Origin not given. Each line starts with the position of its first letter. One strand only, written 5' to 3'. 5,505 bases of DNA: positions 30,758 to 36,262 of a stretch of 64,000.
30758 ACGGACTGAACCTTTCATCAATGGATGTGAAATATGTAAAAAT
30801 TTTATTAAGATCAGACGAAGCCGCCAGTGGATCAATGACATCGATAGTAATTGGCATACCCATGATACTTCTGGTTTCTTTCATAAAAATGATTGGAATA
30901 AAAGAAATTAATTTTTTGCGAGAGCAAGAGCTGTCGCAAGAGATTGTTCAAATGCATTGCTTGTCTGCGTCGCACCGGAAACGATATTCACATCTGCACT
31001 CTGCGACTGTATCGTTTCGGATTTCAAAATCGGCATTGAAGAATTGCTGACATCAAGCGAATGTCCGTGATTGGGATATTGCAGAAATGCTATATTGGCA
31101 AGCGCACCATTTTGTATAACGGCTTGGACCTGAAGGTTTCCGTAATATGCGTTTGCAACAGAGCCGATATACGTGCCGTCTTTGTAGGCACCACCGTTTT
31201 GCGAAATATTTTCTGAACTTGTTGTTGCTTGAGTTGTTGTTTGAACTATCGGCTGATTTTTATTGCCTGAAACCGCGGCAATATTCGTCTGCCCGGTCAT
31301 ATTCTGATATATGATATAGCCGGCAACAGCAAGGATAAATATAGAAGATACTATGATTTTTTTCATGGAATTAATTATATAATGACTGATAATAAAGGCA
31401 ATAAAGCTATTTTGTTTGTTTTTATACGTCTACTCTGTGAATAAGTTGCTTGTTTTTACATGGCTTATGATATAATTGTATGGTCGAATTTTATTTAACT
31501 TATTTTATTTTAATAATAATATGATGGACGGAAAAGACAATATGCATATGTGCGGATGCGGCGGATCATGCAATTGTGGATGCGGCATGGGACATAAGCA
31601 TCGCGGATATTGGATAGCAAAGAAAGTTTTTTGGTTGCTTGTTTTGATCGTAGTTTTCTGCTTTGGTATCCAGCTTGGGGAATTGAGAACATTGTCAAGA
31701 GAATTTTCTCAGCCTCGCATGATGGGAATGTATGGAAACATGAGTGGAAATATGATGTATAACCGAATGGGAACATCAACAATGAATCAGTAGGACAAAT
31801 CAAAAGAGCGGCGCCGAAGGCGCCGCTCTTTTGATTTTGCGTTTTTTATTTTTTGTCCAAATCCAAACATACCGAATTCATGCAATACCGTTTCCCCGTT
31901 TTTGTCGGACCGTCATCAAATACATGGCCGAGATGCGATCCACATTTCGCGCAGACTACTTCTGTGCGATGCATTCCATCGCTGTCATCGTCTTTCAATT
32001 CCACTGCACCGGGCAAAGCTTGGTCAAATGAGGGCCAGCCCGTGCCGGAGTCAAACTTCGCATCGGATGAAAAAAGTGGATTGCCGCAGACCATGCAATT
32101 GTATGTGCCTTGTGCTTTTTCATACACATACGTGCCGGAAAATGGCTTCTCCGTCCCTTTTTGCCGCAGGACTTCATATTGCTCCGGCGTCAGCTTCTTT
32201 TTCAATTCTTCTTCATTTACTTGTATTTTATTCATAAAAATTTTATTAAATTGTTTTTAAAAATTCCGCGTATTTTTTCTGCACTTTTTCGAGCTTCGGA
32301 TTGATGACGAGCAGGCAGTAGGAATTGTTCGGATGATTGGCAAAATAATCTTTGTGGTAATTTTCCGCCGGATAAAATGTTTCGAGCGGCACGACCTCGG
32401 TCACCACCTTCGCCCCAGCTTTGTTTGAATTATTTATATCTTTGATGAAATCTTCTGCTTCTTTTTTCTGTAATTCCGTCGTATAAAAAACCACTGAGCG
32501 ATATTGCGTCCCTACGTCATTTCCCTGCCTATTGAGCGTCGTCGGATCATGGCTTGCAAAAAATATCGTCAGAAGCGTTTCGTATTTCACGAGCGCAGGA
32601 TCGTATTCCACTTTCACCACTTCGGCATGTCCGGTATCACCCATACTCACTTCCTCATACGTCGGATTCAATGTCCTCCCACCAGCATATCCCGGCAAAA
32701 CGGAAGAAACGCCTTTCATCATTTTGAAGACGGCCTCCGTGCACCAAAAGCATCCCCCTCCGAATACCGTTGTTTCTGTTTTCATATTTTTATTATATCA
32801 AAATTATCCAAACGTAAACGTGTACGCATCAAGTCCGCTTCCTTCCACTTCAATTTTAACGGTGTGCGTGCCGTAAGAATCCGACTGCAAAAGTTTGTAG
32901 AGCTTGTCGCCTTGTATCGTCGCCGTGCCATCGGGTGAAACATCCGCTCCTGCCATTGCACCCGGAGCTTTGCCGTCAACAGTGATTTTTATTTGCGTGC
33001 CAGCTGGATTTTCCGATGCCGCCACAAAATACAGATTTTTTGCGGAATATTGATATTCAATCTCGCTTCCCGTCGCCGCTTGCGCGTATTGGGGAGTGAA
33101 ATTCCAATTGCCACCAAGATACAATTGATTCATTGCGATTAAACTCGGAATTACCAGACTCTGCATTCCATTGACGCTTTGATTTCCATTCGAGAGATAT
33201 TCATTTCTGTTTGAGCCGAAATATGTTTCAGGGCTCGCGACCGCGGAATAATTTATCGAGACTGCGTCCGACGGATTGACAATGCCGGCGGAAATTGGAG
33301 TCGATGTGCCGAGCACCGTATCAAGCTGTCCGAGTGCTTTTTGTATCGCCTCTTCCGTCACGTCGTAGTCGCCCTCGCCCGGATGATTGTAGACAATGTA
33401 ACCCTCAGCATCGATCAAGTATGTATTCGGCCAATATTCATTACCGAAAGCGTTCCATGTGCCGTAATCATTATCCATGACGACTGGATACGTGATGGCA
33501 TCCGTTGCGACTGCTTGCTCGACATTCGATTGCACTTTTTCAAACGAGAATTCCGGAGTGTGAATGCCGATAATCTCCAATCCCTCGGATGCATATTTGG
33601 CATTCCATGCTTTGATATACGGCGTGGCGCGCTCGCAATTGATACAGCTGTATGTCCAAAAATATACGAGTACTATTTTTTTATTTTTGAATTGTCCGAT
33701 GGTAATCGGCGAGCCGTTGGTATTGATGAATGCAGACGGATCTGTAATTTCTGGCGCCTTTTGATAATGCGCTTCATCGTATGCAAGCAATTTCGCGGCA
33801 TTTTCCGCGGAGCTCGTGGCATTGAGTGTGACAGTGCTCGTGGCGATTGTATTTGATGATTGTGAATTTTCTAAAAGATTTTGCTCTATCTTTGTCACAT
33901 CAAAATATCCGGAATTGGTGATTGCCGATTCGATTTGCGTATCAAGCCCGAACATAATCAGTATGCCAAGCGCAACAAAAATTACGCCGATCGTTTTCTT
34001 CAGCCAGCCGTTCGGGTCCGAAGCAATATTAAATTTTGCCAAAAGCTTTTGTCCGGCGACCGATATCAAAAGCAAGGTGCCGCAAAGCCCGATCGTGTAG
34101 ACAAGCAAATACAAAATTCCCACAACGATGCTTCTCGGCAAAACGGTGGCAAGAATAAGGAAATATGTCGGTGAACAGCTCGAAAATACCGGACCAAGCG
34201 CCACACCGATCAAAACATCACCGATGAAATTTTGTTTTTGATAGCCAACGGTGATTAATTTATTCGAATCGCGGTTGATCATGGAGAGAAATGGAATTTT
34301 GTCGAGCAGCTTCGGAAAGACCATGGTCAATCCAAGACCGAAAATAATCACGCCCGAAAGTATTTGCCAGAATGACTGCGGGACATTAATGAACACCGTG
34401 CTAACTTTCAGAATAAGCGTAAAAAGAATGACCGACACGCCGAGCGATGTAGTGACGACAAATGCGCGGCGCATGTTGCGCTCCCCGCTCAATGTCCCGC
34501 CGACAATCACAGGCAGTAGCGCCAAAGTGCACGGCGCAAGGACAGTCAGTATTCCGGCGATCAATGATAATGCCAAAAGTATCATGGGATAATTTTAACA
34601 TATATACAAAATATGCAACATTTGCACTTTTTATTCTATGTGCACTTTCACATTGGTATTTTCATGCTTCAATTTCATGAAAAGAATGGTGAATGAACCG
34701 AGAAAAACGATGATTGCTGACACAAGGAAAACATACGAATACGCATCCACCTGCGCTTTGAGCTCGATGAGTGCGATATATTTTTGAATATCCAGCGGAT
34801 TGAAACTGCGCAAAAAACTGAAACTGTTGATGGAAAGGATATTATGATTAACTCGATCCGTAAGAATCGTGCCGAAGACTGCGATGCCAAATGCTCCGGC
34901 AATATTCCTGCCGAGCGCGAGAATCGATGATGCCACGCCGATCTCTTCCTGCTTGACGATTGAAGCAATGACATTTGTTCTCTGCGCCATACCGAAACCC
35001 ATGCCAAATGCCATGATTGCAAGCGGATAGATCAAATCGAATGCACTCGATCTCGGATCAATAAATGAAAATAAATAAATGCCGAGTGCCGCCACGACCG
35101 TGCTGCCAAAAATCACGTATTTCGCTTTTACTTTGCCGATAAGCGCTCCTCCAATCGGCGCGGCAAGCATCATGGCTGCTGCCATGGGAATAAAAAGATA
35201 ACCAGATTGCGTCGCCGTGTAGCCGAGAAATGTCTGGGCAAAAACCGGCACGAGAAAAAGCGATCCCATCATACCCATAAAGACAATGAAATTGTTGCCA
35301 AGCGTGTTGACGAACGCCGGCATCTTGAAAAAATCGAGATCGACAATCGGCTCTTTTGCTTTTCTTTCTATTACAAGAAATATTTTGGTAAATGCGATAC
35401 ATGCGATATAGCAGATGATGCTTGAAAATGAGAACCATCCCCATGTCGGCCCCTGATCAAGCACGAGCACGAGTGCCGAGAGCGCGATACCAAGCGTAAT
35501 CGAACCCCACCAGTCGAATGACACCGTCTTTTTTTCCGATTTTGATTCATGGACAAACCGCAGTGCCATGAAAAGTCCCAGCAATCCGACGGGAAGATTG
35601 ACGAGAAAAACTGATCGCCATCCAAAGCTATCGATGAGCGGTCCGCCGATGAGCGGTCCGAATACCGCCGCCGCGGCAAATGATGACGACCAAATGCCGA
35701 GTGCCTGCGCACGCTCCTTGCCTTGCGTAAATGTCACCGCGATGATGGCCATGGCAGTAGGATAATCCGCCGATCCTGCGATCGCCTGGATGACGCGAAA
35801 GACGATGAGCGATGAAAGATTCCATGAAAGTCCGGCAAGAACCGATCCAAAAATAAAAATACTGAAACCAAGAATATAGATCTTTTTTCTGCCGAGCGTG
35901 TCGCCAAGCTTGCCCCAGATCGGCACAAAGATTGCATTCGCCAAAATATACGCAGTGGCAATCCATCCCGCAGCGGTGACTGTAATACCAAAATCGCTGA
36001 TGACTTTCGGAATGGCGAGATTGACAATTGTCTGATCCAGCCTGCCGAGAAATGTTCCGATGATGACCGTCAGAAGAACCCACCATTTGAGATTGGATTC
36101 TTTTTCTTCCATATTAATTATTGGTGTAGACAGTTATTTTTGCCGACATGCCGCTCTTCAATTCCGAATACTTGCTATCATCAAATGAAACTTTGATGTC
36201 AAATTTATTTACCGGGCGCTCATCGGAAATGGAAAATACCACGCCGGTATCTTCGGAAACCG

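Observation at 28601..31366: Three-gene flavinylation operon (FMN-binding protein, ApbE flavin transferase, membrane FAD/NAD reductase): candidate extracytoplasmic electron-transfer module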

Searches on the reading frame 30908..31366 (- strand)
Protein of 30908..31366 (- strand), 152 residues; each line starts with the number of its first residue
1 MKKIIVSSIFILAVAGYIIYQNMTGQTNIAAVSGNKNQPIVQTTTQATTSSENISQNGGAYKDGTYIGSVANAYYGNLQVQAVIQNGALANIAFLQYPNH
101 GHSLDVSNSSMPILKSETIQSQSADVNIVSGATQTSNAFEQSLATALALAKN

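Call 3: search_protein_families(library=pfam, proteins=[window:30908-31366:-], max_evalue=0.01)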
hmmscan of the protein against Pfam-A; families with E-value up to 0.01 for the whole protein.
window:30908-31366:- (152 aa): 1 family
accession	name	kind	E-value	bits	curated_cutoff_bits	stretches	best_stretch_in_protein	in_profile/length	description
PF04205.19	FMN_bind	-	1.8e-07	32.1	22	1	74-147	2-76/77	FMN-binding domain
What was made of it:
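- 30908..31366 (-): Membrane-anchored FMN_bind protein (152 aa), the NqrC/RnfG-type subunit. It has an N-terminal anchor, a low-complexity linker, and an FMN_bind domain of about 90 aa. Pfam PF04205, 32.1 bits (call 3).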

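Call 4: search_protein_families(library=ncbifam, proteins=[window:30908-31366:-], max_evalue=0.01)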
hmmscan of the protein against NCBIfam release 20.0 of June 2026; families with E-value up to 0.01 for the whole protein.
window:30908-31366:- (152 aa): 1 family
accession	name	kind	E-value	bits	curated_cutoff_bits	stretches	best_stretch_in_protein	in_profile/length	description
NF041941.1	lipo_FMN_PplA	exception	0.0031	16.7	325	0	23-140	143-277/302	extracellular electron transfer flavoprotein PplA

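Call 62: search_solved_structures(query=A4, max_evalue=1, show_alignments=2)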
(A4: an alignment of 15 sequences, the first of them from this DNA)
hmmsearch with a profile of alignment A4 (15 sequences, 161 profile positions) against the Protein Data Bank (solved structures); distinct sequences matched with E-value up to 1: 33.
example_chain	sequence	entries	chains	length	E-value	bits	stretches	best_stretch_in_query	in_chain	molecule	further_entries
8p2a_A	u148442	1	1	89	4.9e-22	82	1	74-159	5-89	FMN-binding domain-containing protein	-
6s9o_A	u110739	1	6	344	2.1e-11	47.4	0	84-113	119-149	designed Armadillo repeat protein with internal Lock1 fused to target peptide KRKRKLKFKR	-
6s9p_A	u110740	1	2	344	2.6e-11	47.1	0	84-109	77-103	internal Lock2 fused to target peptide KRKAKITWKR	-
6sa8_A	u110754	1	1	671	3e-11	46.9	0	82-109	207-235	ring-like DARPin-Armadillo fusion H83_D01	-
5mfm_A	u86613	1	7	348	6.5e-11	45.8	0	84-109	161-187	YIIIM6AII_GS11_(KR)5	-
5mfm_C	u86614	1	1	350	6.7e-11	45.8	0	84-109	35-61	Importin subunit alpha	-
5mfl_A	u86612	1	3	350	7.2e-11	45.7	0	84-109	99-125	(KR)5_GS10_YIIIM6AII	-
5mfd_A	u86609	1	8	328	7.3e-11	45.6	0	84-109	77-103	YIIIM''6AII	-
6sa7_A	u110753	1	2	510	3.1e-10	43.6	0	82-109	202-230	DARPin-Armadillo fusion C8long83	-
6s9l_A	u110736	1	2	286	7.5e-10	42.4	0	84-113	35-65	KR4KLSF Lock1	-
6s9m_A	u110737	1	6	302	8.9e-10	42.1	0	82-109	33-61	Lock2_KRKRKAKITW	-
6s9n_A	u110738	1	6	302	9e-10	42.1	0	82-109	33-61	Lock2_KRKRKAKLSF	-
5aei_A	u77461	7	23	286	2.2e-09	40.8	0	84-109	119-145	DESIGNED ARMADILLO REPEAT PROTEIN YIIIM5AII | YIIIM5AII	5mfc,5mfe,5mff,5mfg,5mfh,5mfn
4v3o_A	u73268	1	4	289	4.7e-09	39.8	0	84-109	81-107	YIII_M5_AII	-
4pls_A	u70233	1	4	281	5.6e-09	39.5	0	84-109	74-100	Arm00010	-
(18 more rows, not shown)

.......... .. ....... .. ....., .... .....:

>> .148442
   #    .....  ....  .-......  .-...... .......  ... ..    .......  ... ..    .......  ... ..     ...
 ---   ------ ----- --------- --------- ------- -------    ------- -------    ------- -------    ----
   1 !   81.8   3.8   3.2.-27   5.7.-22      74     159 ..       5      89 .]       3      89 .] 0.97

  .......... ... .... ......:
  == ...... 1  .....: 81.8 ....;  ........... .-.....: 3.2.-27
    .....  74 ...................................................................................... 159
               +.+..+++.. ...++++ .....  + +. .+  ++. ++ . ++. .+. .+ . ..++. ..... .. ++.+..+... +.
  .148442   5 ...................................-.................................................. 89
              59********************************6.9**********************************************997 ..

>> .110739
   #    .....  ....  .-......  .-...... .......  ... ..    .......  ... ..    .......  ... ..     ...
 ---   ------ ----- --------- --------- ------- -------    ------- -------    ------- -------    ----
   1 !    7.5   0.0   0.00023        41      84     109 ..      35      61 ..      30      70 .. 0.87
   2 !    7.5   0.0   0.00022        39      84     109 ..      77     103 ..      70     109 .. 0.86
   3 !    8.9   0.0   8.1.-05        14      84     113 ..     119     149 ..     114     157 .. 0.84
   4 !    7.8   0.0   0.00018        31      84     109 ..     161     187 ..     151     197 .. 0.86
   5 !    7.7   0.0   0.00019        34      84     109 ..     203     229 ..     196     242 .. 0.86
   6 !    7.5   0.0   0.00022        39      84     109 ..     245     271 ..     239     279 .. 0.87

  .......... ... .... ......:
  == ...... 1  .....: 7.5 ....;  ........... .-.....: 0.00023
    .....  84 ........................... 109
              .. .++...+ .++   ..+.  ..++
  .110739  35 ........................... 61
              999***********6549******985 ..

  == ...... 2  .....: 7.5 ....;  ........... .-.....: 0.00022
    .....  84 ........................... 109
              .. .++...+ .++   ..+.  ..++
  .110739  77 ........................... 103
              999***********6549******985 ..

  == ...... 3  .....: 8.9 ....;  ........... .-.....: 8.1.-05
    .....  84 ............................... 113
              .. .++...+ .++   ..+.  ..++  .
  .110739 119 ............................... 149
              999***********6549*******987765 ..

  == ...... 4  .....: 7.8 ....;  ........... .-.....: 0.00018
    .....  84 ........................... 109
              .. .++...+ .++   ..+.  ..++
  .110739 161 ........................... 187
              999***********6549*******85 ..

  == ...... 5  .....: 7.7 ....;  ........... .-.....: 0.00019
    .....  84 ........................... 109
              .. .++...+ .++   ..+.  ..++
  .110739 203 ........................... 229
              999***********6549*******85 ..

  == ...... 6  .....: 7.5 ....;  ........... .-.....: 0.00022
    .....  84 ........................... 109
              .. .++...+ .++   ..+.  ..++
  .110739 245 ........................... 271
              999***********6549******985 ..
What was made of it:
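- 30968..30988 (-): Predicted ApbE flavinylation motif N-I-V-S-G-A-T (residues 127-133). Thr133 (30968-30970) is the predicted FMN attachment site. It aligns with the SGAT of 8P2A (call 62).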

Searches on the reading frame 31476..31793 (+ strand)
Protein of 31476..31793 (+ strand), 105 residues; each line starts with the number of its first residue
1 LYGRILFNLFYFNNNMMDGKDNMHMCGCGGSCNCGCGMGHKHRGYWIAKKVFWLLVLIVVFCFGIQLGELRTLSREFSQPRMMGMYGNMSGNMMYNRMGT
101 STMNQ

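Call 3: search_protein_families(library=pfam, proteins=[window:31476-31793:+], max_evalue=0.01)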
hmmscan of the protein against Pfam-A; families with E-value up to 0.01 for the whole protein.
window:31476-31793:+ (105 aa): 0 families

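Call 4: search_protein_families(library=ncbifam, proteins=[window:31476-31793:+], max_evalue=0.01)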
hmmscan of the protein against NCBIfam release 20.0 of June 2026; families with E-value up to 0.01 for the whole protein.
window:31476-31793:+ (105 aa): 0 families
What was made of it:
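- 31524..31793 (+): Divergent small membrane protein (89 aa) with a Cys/Gly/Met-rich N-terminus and a Met-rich C-terminus. It is a lineage-specific neighbour and is not shown to belong to the system. No family match (calls 3, 4).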

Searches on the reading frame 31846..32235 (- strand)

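Call 3: search_protein_families(library=pfam, proteins=[window:31846-32235:-], max_evalue=0.01)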
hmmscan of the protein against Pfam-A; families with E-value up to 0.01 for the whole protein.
window:31846-32235:- (129 aa): 7 families
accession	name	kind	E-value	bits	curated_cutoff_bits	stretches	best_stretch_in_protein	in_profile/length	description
PF01641.26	SelR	-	2.3e-51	173.1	24.9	1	15-127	1-115/116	SelR domain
PF24046.1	At4g08330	-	4.2e-05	24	27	1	89-113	75-99/129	At4g08330 beta-tent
PF10058.14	Zn_ribbon_10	-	0.00078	19.6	24.2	0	83-120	13-49/54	ER junction formation factor lunapark, zinc ribbon finger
PF03226.21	Yippee-Mis18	-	0.003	18.1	26.6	0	82-127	48-91/108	Yippee zinc-binding/DNA-binding /Mis18, centromere assembly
PF08271.17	Zn_Ribbon_TF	-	0.0059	16.6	29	0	90-102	17-29/43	TFIIB zinc-binding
PF04828.22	GFA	-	0.006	17.1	24.3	0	81-111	60-86/115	Glutathione-dependent formaldehyde-activating enzyme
PF01667.23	Ribosomal_S27e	-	0.0079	16.3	24.5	0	35-54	17-36/55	Ribosomal protein S27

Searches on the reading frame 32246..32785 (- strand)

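Call 3: search_protein_families(library=pfam, proteins=[window:32246-32785:-], max_evalue=0.01)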
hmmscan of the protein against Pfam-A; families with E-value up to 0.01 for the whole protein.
window:32246-32785:- (179 aa): 1 family
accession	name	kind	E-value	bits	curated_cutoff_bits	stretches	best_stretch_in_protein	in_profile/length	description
PF01625.27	PMSR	-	3.4e-64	216.2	23.7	1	6-157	2-152/153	Peptide methionine sulfoxide reductase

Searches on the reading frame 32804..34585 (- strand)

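Call 3: search_protein_families(library=pfam, proteins=[window:32804-34585:-], max_evalue=0.01)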
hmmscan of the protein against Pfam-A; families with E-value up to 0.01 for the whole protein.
window:32804-34585:- (593 aa): 7 families
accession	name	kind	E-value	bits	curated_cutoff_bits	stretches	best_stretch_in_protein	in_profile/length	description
PF17991.7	Thioredoxin_10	-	7.9e-32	111.2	27.1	1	451-593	1-142/142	Thioredoxin like C-terminal domain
PF08534.16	Redoxin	-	1e-15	58.2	26.6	1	275-411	4-141/148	Redoxin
PF00578.27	AhpC-TSA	-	1.8e-13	51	26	1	275-399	3-123/124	AhpC/TSA family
PF13905.12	Thioredoxin_8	-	1.3e-09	38.7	27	1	303-397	2-94/94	Thioredoxin-like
PF13386.12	DsbD_2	-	2.4e-06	28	24.9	1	47-209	48-199/199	Cytochrome C biogenesis protein transmembrane region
PF02683.22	DsbD_TM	-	0.00062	19.6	27.1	1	2-210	3-214/219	Cytochrome C biogenesis protein transmembrane domain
PF13098.12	Thioredoxin_2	-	0.0033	18.2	27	1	300-404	3-94/104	Thioredoxin-like domain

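Call 4: search_protein_families(library=ncbifam, proteins=[window:32804-34585:-], max_evalue=0.01)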
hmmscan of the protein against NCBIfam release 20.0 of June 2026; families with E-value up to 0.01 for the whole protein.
window:32804-34585:- (593 aa): 11 families
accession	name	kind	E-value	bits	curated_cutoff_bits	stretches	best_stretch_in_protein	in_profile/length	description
NF002854.0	PRK03147.1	subfamily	2.9e-15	56.6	170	1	287-415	48-166/176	thiol-disulfide oxidoreductase ResA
NF041202.1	StoA_CxxC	exception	4.3e-08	33.2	210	1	290-401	42-148/163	endospore biogenesis thiol-disulfide oxidoreductase StoA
TIGR00385.1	dsbE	subfamily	3.1e-07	30.1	123.15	1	293-414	54-167/173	DsbE family thiol:disulfide interchange protein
NF047696.1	ThlDiSintTplARhiz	equivalog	4.8e-06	26.5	230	1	277-407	73-203/219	thiol:disulfide interchange protein TlpA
NF041054.1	WAxxUGC_long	equivalog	1.5e-05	24.5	300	1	276-400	83-197/354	ResA-like WAxxUGC motif-containing protein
NF010625.0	PRK14018.1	equivalog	2.3e-05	23.1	522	1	298-403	52-158/521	bifunctional peptide-methionine (S)-S-oxide reductase MsrA/peptide-methionine (R)-S-oxide reductase MsrB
NF001419.0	PRK00293.1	subfamily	0.00033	19.3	330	1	4-318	172-493/574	protein-disulfide reductase DsbD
NF033782.1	lipoprot_Omp28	subfamily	0.00036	19.8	150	1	292-352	27-88/264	Omp28 family outer membrane lipoprotein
NF011941.0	PRK15412.1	equivalog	0.0031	17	359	1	300-415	66-173/185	thiol:disulfide interchange protein DsbE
NF047697.1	ThioredTrxAClost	equivalog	0.0048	17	140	1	300-333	15-48/105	thioredoxin TrxA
NF038096.1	thylak_slr1796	equivalog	0.0066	16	140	0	382-419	97-134/157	thylakoid membrane photosystem I accumulation factor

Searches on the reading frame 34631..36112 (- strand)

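Call 37: search_protein_families(library=pfam, proteins=[window:34631-36112:-], max_evalue=0.001)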
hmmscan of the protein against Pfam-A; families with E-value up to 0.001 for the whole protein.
window:34631-36112:- (493 aa): 3 families
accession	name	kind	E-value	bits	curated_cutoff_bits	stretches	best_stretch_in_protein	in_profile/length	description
PF07690.21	MFS_1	-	3.6e-58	197.6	33.4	1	17-409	2-346/347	Major Facilitator Superfamily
PF13347.12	MFS_2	-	7.2e-05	21.9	27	1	11-167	228-388/427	MFS/sugar transport protein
PF00083.30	Sugar_tr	-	9.5e-05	21.9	22.3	1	46-113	46-116/452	Sugar (and other) transporter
